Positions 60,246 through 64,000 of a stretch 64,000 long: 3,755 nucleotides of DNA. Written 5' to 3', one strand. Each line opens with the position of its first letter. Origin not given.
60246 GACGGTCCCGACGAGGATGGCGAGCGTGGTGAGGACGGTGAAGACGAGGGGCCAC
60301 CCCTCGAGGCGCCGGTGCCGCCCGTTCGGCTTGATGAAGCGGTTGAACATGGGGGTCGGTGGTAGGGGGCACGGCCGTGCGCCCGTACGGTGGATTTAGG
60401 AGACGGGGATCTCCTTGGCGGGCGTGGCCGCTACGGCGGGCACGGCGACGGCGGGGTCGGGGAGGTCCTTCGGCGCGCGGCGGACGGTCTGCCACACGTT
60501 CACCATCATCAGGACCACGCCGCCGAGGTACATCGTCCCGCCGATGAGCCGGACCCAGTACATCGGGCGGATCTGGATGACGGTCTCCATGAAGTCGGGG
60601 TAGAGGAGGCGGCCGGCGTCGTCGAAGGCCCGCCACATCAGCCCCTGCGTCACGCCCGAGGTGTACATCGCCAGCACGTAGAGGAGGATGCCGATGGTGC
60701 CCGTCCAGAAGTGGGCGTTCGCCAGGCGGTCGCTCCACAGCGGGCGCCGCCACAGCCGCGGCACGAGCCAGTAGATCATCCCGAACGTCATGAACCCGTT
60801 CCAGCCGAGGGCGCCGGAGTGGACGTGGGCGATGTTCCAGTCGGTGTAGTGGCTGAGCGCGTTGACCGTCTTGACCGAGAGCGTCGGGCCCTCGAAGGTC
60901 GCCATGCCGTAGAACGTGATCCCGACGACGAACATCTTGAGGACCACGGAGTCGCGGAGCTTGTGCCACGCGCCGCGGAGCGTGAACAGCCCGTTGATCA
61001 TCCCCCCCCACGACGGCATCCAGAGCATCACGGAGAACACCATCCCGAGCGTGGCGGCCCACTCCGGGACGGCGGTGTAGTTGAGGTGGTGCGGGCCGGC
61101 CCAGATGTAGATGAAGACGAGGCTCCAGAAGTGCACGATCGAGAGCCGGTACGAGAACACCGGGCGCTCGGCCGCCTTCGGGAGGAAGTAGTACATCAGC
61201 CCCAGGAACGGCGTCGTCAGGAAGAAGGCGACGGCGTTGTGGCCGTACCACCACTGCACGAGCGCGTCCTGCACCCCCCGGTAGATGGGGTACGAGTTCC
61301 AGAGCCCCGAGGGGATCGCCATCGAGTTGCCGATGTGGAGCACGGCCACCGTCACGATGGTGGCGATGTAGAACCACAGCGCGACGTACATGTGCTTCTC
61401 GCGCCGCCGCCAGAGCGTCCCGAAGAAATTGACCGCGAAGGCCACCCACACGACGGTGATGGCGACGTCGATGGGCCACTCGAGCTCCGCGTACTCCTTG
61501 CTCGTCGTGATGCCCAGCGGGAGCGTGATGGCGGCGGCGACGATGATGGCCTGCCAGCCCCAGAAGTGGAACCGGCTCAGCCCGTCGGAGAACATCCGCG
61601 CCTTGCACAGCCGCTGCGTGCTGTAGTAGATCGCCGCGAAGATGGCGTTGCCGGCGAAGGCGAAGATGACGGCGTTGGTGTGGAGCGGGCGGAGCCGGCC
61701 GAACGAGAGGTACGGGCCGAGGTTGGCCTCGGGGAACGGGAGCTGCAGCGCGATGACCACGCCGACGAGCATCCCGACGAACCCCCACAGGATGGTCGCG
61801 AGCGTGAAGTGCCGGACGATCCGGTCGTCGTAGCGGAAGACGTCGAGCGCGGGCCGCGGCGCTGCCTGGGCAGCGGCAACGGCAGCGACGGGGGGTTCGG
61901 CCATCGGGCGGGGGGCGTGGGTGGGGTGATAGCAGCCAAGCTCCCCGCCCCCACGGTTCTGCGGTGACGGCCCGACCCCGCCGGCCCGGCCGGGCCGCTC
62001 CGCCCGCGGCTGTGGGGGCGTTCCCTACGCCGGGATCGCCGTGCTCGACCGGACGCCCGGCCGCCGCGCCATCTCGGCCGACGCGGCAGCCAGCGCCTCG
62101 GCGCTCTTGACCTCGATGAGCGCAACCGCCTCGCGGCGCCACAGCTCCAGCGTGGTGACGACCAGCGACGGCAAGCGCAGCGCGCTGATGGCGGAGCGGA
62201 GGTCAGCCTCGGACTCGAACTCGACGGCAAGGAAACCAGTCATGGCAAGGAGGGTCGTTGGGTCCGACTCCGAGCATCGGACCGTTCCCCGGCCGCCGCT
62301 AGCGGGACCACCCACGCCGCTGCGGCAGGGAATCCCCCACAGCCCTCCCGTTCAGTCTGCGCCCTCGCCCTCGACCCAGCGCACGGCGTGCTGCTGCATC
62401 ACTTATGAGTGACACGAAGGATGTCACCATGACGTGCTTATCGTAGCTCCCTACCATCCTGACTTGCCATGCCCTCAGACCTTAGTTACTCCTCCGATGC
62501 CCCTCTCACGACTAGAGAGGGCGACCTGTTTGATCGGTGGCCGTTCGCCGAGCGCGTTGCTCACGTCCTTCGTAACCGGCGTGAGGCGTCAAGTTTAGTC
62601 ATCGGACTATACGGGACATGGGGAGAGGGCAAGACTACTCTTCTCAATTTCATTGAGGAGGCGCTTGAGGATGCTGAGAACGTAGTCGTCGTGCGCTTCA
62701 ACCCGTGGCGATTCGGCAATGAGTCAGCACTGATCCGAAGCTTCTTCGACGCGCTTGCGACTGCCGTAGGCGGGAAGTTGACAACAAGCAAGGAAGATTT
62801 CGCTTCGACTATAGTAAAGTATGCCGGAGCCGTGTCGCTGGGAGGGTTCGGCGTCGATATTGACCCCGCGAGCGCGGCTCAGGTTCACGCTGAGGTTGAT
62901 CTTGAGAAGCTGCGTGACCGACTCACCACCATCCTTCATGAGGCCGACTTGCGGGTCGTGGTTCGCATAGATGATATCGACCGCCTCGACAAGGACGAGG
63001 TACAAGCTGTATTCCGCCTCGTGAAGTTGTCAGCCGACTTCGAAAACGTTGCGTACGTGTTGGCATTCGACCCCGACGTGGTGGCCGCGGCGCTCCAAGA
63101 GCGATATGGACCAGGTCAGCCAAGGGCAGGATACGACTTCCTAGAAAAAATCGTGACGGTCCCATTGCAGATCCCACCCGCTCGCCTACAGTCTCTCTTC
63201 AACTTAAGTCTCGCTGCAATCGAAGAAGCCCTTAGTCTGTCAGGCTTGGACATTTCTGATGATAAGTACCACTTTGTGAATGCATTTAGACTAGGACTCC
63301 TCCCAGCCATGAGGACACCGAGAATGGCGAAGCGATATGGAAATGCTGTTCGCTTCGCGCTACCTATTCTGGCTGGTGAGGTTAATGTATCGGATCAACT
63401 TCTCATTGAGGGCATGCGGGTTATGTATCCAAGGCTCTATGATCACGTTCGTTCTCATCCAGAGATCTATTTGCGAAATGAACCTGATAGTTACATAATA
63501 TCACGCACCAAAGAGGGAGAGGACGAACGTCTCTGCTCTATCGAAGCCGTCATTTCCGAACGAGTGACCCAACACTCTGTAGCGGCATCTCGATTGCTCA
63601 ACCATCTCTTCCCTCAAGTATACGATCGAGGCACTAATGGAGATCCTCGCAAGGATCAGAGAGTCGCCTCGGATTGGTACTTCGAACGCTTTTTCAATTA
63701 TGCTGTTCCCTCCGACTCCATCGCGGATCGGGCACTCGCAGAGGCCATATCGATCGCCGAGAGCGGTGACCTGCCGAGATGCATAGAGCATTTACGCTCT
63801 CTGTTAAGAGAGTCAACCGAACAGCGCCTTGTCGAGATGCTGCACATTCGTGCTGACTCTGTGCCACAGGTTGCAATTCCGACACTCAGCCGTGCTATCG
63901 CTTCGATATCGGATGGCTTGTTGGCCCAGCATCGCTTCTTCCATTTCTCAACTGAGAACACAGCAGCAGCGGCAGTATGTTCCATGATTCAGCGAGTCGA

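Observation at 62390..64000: Abrupt GC drop marks a probable horizontally acquired island opening with a KAP-family NTPase gene absent from the ORF track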

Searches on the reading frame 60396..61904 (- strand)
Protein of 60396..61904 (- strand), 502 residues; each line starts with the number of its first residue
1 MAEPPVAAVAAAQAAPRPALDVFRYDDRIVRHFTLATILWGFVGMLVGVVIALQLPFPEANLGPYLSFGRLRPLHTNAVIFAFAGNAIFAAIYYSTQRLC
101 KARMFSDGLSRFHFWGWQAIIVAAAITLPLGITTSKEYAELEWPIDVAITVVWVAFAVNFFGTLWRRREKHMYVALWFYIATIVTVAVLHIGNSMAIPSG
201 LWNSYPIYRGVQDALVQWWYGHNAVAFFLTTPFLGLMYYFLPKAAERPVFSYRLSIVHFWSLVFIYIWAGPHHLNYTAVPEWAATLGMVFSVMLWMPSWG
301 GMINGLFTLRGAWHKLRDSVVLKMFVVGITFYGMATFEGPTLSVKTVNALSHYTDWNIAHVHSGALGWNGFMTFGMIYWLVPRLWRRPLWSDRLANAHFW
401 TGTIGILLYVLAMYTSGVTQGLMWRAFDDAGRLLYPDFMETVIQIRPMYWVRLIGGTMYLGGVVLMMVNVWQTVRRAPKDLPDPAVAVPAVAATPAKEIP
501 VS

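Call 9: find_encoding_contigs(protein=window:60396-61904:-, flank=10000, max_places=10)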
Protein window:60396-61904:- (502 aa): no gene with exactly this product is on record in the collection.

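Call 27: find_homologous_proteins(query=window:60396-61904:-, max_evalue=1e-50)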
Query window:60396-61904:- (502 aa): 8000 proteins with E <= 1e-50 among 8000 candidates; the best 120 are listed.
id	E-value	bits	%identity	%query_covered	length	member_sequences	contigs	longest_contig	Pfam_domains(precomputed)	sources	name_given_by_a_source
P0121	0.0e+0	1152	100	100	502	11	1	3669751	PF00115.26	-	-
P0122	0.0e+0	1022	92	95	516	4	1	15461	PF00115.26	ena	-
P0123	1.1e-295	999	86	98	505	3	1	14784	PF00115.26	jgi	jgi:cbb3-type cytochrome c oxidase subunit I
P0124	3.0e-295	998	87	96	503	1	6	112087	PF00115.26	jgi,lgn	jgi:cbb3-type cytochrome c oxidase subunit I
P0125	3.3e-293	991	87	97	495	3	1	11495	PF00115.26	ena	-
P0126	5.8e-293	990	89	94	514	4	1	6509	PF00115.26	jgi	jgi:cbb3-type cytochrome c oxidase subunit I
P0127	6.8e-293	990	87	98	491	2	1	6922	PF00115.26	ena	-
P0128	2.0e-292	989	88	95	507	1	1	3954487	PF00115.26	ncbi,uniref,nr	ncbi:cytochrome-c oxidase, cbb3-type subunit I [Rubricoccus marinus]|uniref:cytochrome-c oxidase, cb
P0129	1.8e-291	985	86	96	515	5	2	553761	PF00115.26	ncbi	-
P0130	2.0e-290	982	86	97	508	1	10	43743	PF00115.26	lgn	-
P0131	8.4e-290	980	87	96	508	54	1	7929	PF00115.26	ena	-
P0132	1.6e-289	979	88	96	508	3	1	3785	PF00115.26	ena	-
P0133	7.4e-289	977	88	95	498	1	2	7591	PF00115.26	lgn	-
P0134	1.5e-288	976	85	98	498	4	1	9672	PF00115.26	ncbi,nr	ncbi:MAG: cytochrome-c oxidase, cbb3-type subunit I [Rhodothermales bacterium]|nr:cytochrome-c oxida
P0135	1.9e-288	975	85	98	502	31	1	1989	PF00115.26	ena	-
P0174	6.4e-275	931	90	88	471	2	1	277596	PF00115.26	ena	-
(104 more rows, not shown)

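Call 29: find_encoding_contigs(protein=P0128, flank=10000, max_places=2)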
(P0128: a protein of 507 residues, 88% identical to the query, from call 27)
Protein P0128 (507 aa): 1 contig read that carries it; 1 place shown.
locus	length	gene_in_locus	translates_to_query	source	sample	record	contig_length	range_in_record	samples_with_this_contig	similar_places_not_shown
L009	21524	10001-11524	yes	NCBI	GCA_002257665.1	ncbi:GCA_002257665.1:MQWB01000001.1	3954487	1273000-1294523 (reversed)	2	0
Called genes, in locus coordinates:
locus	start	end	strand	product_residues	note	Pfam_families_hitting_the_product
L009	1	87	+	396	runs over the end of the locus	PF00582:Usp, PF17269:DUF5335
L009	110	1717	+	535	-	PF00989:PAS, PF08448:PAS_4, PF13188:PAS_8, PF24820:Diguanyl_cycl_sensor (weak), PF13426:PAS_9, PF07730:HisKA_3, PF13581:HATPase_c_2 (weak), PF02518:HATPase_c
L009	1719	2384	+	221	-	PF00072:Response_reg, PF08281:Sigma70_r4_2 (weak), PF00196:GerE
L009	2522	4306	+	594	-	PF00999:Na_H_Exchanger, PF02080:TrkA_C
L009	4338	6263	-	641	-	PF07494:Reg_prop (faint), PF07495:Y_Y_Y, PF00211:Guanylate_cyc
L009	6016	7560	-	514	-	PF23748:Beta-prop_LRRK2 (faint), PF07494:Reg_prop (faint)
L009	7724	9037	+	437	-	PF00082:Peptidase_S8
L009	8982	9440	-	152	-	-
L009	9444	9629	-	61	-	PF02311:AraC_binding (weak), PF07883:Cupin_2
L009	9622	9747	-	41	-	-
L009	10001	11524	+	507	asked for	PF00115:COX1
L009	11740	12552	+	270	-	PF02433:FixO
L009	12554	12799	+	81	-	PF05545:FixQ (weak)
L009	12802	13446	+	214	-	PF14715:FixP_N, PF00034:Cytochrom_C, PF13442:Cytochrome_CBB3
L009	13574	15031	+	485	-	PF12801:Fer4_5, PF12838:Fer4_7 (faint), PF13534:Fer4_17 (faint), PF13746:Fer4_18, PF11614:FixG_C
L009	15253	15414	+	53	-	-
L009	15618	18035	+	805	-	PF00403:HMA, PF00122:E1-E2_ATPase, PF00702:Hydrolase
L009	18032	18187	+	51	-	PF03597:FixS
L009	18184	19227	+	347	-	-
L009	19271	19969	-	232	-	PF13386:DsbD_2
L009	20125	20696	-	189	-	-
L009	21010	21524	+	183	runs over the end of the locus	PF01965:DJ-1_PfpI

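Call 30: find_encoding_contigs(protein=P0122, flank=10000, max_places=2)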
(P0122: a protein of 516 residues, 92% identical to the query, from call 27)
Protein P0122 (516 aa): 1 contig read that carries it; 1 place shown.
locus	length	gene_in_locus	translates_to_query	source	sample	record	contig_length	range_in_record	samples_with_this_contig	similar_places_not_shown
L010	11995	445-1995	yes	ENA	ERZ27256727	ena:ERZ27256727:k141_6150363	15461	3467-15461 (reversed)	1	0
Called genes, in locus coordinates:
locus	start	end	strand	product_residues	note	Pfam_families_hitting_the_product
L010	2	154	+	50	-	?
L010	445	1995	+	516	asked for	PF00115:COX1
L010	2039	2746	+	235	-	PF02433:FixO, PF00034:Cytochrom_C (faint)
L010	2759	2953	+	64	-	PF05545:FixQ (faint)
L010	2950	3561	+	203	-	PF14715:FixP_N, PF13442:Cytochrome_CBB3, PF00034:Cytochrom_C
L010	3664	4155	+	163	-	PF03264:Cytochrom_NNT, PF14522:Cytochrome_C7 (faint)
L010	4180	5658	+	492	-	PF02335:Cytochrom_C552, PF22113:Mtrc-MtrF_II-IV_dom (faint), PF14522:Cytochrome_C7 (faint)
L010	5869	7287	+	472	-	PF12801:Fer4_5, PF13746:Fer4_18, PF12838:Fer4_7 (weak), PF13183:Fer4_8 (faint), PF13187:Fer4_9 (faint), PF11614:FixG_C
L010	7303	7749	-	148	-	PF02082:Rrf2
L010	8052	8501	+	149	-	PF13442:Cytochrome_CBB3 (weak), PF00034:Cytochrom_C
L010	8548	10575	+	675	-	PF18764:nos_propeller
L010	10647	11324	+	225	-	-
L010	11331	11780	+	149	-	PF05573:NosL (weak)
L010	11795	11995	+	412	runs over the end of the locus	PF13229:Beta_helix, PF05048:NosD, PF13229:Beta_helix (weak)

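Call 31: find_encoding_contigs(protein=P0174, flank=10000, max_places=2)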
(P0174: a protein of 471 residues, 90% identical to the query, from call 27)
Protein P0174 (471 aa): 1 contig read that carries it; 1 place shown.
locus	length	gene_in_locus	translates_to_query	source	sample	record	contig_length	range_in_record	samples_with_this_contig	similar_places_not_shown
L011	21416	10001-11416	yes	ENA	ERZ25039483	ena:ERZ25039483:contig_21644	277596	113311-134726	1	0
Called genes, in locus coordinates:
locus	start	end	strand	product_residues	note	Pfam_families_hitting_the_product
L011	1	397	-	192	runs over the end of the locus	PF02630:SCO1-SenC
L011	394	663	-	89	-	PF03781:FGE-sulfatase (weak)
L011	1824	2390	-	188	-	PF07732:Cu-oxidase_3 (faint)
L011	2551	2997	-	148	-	PF02082:Rrf2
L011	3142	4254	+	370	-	PF20181:DUF6544, PF21900:DUF6920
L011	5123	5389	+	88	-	PF00582:Usp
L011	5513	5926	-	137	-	PF00571:CBS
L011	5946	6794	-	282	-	PF13801:Metal_resist (weak), PF17269:DUF5335 (faint)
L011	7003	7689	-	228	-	PF13336:AcetylCoA_hyd_C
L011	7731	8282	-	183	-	PF02550:AcetylCoA_hydro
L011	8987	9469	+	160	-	PF10025:DUF2267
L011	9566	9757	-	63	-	PF11127:YgaP-like_TM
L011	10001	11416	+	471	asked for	PF00115:COX1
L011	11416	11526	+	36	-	-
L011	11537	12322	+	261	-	PF02433:FixO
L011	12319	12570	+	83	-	PF05545:FixQ (weak)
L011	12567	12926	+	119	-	PF14715:FixP_N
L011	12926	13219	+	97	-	PF00034:Cytochrom_C, PF13442:Cytochrome_CBB3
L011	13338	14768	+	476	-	PF12801:Fer4_5, PF12838:Fer4_7 (faint), PF13183:Fer4_8 (faint), PF13534:Fer4_17 (faint), PF13746:Fer4_18, PF11614:FixG_C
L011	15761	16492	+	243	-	PF24923:ATP-grasp_IQCH, PF18105:PGM1_C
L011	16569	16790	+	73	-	-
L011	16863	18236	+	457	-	-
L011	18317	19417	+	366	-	PF00702:Hydrolase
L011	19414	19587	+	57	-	PF03597:FixS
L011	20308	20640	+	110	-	-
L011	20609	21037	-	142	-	PF13386:DsbD_2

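Call 69: list_cluster_members(proteins=[P0121, P0001])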
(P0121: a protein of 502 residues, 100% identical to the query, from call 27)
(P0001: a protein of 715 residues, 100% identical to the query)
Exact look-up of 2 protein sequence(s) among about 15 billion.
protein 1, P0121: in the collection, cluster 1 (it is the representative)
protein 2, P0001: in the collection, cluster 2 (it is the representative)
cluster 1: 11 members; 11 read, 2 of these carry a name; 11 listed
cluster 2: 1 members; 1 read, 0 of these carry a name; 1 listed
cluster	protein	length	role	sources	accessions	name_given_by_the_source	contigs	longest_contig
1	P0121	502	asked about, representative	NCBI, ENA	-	-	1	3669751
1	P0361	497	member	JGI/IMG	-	cbb3-type cytochrome c oxidase subunit I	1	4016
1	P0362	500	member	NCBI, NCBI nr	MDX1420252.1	MAG: cytochrome-c oxidase, cbb3-type subunit I [Rubricoccaceae bacterium] | cytochrome-c oxidase, cbb3-type subunit I [Rubricoccaceae bacterium]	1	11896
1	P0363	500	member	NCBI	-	-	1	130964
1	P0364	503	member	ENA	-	-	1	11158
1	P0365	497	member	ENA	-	-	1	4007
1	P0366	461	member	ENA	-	-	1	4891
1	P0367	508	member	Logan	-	-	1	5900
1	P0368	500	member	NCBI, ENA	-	-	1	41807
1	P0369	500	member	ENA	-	-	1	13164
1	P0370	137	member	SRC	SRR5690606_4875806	-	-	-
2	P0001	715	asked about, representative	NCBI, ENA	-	-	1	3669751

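Call 71: find_encoding_contigs(protein=P0363, flank=10000, max_places=2)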
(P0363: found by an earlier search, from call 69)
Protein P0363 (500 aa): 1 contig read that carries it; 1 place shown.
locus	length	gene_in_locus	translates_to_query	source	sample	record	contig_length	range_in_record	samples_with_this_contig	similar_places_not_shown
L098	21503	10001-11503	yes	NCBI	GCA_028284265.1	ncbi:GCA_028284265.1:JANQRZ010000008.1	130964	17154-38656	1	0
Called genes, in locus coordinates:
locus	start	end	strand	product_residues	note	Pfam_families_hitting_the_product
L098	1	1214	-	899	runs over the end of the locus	PF00133:tRNA-synt_1, PF09334:tRNA-synt_1g, PF13603:tRNA-synt_1_2 (weak), PF08264:Anticodon_1, PF10458:Val_tRNA-synt_C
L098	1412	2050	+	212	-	PF01839:FG-GAP (faint)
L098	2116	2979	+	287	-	PF01839:FG-GAP (faint), PF18962:Por_Secre_tail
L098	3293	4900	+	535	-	PF00989:PAS, PF08448:PAS_4 (faint), PF13188:PAS_8 (faint), PF13426:PAS_9, PF07730:HisKA_3, PF13581:HATPase_c_2, PF02518:HATPase_c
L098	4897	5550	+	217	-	PF00072:Response_reg, PF08281:Sigma70_r4_2, PF00196:GerE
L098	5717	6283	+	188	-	PF04264:YceI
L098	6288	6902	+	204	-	PF04264:YceI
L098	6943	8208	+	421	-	-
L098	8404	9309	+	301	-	PF00582:Usp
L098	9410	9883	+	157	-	-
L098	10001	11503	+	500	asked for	PF00115:COX1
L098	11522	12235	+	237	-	PF02433:FixO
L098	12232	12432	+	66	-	PF05545:FixQ (weak)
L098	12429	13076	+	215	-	PF14715:FixP_N, PF00034:Cytochrom_C (weak), PF13442:Cytochrome_CBB3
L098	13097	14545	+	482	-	PF12801:Fer4_5, PF12838:Fer4_7 (faint), PF13187:Fer4_9 (faint), PF13237:Fer4_10 (faint), PF13746:Fer4_18, PF11614:FixG_C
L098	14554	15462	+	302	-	PF00582:Usp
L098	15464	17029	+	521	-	PF24923:ATP-grasp_IQCH, PF18105:PGM1_C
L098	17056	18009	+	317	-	PF00582:Usp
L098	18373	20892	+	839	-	PF12156:ATPase-cat_bd, PF00122:E1-E2_ATPase, PF00702:Hydrolase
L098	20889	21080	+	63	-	PF03597:FixS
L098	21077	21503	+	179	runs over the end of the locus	-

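Call 72: find_encoding_contigs(protein=P0368, flank=10000, max_places=2)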
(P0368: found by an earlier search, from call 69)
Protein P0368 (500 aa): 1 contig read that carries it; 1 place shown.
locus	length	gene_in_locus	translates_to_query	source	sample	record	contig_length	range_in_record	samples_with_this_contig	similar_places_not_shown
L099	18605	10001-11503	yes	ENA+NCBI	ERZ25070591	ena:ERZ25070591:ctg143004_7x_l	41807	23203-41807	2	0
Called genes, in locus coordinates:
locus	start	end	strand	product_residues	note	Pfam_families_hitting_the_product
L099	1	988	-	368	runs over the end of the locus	PF13685:Fe-ADH_2 (faint), PF01761:DHQ_synthase, PF24621:DHQS_C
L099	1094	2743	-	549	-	PF18962:Por_Secre_tail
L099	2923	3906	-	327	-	PF14054:DUF4249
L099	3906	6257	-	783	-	PF13620:CarboxypepD_reg, PF13715:CarbopepD_reg_2, PF07715:Plug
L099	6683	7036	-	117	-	-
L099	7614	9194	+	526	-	PF13492:GAF_3, PF00989:PAS, PF08448:PAS_4 (weak), PF13188:PAS_8 (weak), PF13426:PAS_9, PF07730:HisKA_3, PF13581:HATPase_c_2, PF02518:HATPase_c, +2 more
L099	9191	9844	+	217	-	PF00072:Response_reg, PF08281:Sigma70_r4_2, PF00196:GerE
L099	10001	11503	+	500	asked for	PF00115:COX1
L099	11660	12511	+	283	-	PF02433:FixO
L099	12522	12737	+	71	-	-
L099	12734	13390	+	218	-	PF14715:FixP_N, PF00034:Cytochrom_C, PF13442:Cytochrome_CBB3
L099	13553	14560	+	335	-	PF01637:ATPase_2 (faint)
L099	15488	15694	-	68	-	-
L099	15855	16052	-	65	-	-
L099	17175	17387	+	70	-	-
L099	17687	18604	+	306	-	?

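Call 79: search_protein_families(library=pfam, proteins=[L098:9410-9883:+, L099:9191-9844:+, L099:7614-9194:+], max_evalue=0.01)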
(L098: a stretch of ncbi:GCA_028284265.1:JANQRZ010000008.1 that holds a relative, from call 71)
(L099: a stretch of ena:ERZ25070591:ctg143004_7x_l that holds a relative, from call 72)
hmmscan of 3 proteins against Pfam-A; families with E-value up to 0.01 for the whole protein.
L098:9410-9883:+ (157 aa): 2 families
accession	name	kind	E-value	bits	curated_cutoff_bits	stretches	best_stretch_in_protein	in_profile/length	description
PF07332.16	Phage_holin_3_6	-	0.00068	20.1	28.4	1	82-151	38-107/116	Putative Actinobacterial Holin-X, holin superfamily III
PF20176.3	DUF6541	-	0.0048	15.7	29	1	74-141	15-78/646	Family of unknown function (DUF6541)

L099:9191-9844:+ (217 aa): 5 families
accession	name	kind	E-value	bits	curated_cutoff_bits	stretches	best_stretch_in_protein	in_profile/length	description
PF00072.30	Response_reg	-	2.7e-27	95.6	30.2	1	5-117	1-111/111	Response regulator receiver domain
PF00196.25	GerE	-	7.5e-16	58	23.5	1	152-207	2-57/57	Bacterial regulatory proteins, luxR family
PF08281.18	Sigma70_r4_2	-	1.6e-08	34.5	25.7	1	146-195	4-54/54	Sigma-70, region 4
PF04545.22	Sigma70_r4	-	0.0014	18.6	24.1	1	150-187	2-40/50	Sigma-70, region 4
PF13384.12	HTH_23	-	0.0049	17.1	24.6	1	158-191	8-41/50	Homeodomain-like domain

L099:7614-9194:+ (526 aa): 11 families
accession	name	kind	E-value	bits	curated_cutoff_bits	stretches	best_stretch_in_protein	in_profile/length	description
PF00989.32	PAS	-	2.2e-17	63.5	22.6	1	172-283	3-113/113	PAS fold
PF02518.31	HATPase_c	-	1.2e-14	55.1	26.4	1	408-513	4-109/111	Histidine kinase-, DNA gyrase B-, and HSP90-like ATPase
PF13426.13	PAS_9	-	2.1e-13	50.9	27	1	181-285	2-103/103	PAS domain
PF07730.19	HisKA_3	-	3.1e-10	40.9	24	1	300-365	1-67/68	Histidine kinase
PF13581.12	HATPase_c_2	-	2e-08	34.8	27.4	1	400-486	22-107/127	Histidine kinase-like ATPase domain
PF13492.12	GAF_3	-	1.7e-07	32.1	27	1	31-158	4-129/129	GAF domain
PF13188.13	PAS_8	-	1.9e-07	31.2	21.8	1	171-218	2-50/65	PAS domain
PF08448.16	PAS_4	-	5.5e-07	30.2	23.1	1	176-241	1-66/110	PAS fold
PF01590.32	GAF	-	5.1e-06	27.5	22.4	1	33-156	6-133/133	GAF domain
PF13185.12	GAF_2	-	1.6e-05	25.5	28.6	1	31-157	6-136/136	GAF domain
PF24820.1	Diguanyl_cycl_sensor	-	2e-05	24.9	28.1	1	177-273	3-101/109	Diguanylate cyclase-like sensor domain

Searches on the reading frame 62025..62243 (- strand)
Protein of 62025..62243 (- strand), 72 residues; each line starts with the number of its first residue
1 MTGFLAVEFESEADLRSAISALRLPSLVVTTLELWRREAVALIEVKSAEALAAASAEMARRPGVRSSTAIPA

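Call 79: search_protein_families(library=pfam, proteins=[window:62025-62243:-], max_evalue=0.01)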
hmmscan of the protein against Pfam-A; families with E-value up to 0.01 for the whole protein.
window:62025-62243:- (72 aa): 1 family
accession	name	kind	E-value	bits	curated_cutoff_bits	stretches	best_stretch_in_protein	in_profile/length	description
PF22148.1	Fervidolysin_NPro-like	-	0.0081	17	21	0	4-65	19-76/81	Fervidolysin N-terminal prodomain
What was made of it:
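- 62025..62243 (-): Small host ORF (72 aa from the ATG at 62243) between the regulator stub and ccoN. Function unknown. Only a sub-threshold Pfam hit (call 79).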

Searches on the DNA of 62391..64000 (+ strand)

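Call 62: search_dna_similar(query=window:62391-64000:+, collection=plasmids, mode=distant, max_rows=8)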
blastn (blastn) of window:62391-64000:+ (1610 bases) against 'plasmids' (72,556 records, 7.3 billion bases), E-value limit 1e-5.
No match.
